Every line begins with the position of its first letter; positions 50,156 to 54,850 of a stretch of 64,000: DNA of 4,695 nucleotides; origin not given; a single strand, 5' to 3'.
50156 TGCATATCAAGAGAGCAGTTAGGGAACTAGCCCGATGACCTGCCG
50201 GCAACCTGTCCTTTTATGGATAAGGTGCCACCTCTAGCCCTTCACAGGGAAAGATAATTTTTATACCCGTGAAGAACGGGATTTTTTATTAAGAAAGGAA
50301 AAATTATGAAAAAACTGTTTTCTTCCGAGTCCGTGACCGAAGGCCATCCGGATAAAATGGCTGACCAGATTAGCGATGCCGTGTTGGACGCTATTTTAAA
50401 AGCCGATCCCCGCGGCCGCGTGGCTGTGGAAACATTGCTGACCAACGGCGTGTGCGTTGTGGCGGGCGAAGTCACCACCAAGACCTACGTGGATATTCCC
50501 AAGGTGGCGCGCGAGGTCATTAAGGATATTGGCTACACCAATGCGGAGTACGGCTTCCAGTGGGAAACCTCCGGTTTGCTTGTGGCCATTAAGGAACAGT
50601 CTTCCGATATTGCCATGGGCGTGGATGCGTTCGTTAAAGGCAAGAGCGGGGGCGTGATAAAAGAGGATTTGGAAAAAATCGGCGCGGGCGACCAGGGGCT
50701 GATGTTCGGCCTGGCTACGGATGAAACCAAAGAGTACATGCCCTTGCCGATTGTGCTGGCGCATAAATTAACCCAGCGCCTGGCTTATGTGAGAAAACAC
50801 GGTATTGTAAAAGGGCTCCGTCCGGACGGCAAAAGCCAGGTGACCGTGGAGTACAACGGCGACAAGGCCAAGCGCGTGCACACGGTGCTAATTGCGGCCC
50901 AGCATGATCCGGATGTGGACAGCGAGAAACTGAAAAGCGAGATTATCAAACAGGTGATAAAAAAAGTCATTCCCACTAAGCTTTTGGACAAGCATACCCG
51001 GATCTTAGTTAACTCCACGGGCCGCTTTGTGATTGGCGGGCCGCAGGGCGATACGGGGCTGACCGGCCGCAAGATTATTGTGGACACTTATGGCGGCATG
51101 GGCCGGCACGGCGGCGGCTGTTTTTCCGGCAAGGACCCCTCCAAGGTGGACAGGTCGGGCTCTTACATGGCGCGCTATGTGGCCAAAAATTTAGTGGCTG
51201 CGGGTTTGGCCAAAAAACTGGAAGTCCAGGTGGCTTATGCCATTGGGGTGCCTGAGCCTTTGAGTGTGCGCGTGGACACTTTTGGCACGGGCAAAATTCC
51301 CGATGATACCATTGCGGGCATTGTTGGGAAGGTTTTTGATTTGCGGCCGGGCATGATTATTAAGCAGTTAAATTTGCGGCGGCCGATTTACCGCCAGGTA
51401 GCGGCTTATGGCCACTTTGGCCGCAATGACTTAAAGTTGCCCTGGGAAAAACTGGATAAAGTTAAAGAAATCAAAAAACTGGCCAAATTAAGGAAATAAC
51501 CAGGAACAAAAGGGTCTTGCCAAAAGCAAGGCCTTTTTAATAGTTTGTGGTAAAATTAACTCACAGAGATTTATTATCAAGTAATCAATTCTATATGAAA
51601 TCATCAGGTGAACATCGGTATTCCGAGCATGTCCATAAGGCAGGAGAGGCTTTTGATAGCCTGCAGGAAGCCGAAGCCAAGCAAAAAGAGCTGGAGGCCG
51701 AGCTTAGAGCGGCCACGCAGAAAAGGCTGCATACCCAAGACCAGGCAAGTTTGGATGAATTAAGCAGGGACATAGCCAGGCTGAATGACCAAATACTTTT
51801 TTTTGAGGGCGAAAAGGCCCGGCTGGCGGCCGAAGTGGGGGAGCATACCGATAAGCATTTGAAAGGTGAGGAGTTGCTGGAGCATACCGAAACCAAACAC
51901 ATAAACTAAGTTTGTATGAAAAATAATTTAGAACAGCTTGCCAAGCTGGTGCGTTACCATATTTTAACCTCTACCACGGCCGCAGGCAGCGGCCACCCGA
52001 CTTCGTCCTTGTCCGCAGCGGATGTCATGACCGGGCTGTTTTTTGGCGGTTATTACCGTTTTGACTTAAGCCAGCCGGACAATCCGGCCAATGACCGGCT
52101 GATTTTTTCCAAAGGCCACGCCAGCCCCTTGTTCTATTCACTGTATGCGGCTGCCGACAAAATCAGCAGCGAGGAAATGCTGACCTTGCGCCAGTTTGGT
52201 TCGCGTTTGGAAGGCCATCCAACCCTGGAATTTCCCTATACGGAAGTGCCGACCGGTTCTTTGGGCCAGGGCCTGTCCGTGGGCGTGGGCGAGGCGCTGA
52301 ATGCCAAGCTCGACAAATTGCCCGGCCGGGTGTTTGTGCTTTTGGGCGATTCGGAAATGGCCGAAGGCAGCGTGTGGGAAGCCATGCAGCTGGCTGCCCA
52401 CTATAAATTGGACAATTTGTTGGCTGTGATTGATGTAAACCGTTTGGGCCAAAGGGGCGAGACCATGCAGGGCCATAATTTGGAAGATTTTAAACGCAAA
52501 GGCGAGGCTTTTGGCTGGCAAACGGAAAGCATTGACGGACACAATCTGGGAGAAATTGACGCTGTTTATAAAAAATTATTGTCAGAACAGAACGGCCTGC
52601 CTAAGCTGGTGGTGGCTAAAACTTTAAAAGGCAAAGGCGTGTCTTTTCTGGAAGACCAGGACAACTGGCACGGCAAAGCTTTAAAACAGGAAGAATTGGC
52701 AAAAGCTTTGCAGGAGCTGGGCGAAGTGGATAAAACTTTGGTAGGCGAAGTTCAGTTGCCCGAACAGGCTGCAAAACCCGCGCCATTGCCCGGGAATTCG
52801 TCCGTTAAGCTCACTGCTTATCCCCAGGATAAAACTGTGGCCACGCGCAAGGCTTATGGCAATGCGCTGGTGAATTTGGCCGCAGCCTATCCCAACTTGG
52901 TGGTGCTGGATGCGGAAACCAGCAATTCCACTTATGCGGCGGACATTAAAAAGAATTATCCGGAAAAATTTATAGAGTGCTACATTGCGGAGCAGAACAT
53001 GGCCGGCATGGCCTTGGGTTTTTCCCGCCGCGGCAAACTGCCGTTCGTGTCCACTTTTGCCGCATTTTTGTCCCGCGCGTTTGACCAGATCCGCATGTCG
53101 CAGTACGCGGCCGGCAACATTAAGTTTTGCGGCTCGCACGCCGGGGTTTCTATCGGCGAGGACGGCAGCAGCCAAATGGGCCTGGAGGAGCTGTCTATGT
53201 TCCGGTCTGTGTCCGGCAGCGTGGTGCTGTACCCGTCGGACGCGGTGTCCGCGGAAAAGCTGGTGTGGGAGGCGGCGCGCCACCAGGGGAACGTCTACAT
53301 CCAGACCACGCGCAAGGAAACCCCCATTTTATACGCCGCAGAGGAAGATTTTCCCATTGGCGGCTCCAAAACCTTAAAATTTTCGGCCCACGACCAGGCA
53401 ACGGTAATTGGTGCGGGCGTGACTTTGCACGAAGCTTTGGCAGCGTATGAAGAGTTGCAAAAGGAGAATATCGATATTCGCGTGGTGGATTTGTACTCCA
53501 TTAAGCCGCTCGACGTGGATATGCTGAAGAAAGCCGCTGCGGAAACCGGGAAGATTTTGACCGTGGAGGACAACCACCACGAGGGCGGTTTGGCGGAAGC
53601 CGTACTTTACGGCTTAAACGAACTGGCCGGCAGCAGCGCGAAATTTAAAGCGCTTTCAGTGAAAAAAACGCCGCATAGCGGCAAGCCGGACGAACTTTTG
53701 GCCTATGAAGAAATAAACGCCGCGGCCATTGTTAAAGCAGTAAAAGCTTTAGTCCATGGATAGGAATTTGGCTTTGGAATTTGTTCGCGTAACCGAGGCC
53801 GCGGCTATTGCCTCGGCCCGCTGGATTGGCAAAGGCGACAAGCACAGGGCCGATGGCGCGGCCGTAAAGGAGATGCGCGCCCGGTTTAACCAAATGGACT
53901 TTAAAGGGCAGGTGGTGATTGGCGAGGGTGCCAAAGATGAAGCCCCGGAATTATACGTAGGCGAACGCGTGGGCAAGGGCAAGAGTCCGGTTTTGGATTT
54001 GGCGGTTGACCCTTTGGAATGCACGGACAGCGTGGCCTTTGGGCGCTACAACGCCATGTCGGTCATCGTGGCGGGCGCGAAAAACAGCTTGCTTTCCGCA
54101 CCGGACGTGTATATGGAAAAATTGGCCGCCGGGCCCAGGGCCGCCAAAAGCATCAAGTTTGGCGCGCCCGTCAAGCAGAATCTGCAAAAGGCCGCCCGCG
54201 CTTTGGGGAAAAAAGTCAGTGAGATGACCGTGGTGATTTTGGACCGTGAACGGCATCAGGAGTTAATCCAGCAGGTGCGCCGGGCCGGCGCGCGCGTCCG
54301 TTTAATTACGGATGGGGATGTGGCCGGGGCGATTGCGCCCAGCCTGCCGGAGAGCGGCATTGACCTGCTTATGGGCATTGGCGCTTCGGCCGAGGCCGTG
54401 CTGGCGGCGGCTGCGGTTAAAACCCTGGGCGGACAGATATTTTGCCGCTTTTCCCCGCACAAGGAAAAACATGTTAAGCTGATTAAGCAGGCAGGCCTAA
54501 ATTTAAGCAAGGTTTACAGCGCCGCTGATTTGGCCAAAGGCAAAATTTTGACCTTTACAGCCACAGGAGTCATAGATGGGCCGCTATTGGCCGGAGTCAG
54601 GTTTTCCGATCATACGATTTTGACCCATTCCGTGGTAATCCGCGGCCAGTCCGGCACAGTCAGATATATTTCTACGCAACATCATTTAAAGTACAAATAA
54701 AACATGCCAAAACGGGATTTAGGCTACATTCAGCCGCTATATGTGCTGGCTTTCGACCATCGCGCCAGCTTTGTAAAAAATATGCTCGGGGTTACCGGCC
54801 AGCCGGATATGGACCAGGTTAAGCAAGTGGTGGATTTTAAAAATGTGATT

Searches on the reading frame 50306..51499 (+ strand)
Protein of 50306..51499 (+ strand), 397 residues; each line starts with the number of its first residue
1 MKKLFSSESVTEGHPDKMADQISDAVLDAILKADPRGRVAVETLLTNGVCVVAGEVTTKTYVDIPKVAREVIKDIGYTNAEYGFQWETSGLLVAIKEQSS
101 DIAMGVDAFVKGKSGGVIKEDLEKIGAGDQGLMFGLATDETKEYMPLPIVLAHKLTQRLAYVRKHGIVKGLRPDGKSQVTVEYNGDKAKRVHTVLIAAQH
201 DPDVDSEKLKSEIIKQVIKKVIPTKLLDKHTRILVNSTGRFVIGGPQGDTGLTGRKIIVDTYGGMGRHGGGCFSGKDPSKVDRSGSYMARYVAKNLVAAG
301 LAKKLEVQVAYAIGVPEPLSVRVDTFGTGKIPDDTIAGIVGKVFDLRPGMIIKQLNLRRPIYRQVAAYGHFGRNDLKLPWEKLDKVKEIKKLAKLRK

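Call 82: search_protein_families(library=pfam, proteins=[window:50306-51499:+], max_evalue=0.001)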
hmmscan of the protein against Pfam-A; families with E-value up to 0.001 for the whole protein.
window:50306-51499:+ (397 aa): 3 families
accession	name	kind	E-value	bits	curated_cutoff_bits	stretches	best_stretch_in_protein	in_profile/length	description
PF02773.21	S-AdoMet_synt_C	-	1.8e-68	229.2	25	1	243-382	1-138/138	S-adenosylmethionine synthetase, C-terminal domain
PF02772.21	S-AdoMet_synt_M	-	7.6e-47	158.8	29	1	124-241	1-120/120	S-adenosylmethionine synthetase, central domain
PF00438.25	S-AdoMet_synt_N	-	1.1e-41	141.9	33.1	1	3-99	2-98/99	S-adenosylmethionine synthetase, N-terminal domain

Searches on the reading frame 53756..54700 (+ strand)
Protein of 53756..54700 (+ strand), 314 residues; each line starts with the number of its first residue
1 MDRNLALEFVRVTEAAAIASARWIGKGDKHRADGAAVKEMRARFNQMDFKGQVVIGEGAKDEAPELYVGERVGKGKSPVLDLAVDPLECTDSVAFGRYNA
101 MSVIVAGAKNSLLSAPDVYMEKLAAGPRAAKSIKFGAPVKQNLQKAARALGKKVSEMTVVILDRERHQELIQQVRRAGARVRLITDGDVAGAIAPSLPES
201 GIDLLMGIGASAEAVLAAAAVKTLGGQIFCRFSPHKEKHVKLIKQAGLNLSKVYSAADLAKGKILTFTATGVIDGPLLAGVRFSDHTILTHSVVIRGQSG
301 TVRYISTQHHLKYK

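Call 87: search_protein_families(library=pfam, proteins=[window:53756-54700:+], max_evalue=0.00001)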
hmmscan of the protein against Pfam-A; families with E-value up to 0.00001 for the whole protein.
window:53756-54700:+ (314 aa): 1 family
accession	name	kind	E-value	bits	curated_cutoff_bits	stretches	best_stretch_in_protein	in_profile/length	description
PF03320.18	FBPase_glpX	-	2.7e-123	411.2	27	1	3-309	1-307/307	Bacterial fructose-1,6-bisphosphatase, glpX-encoded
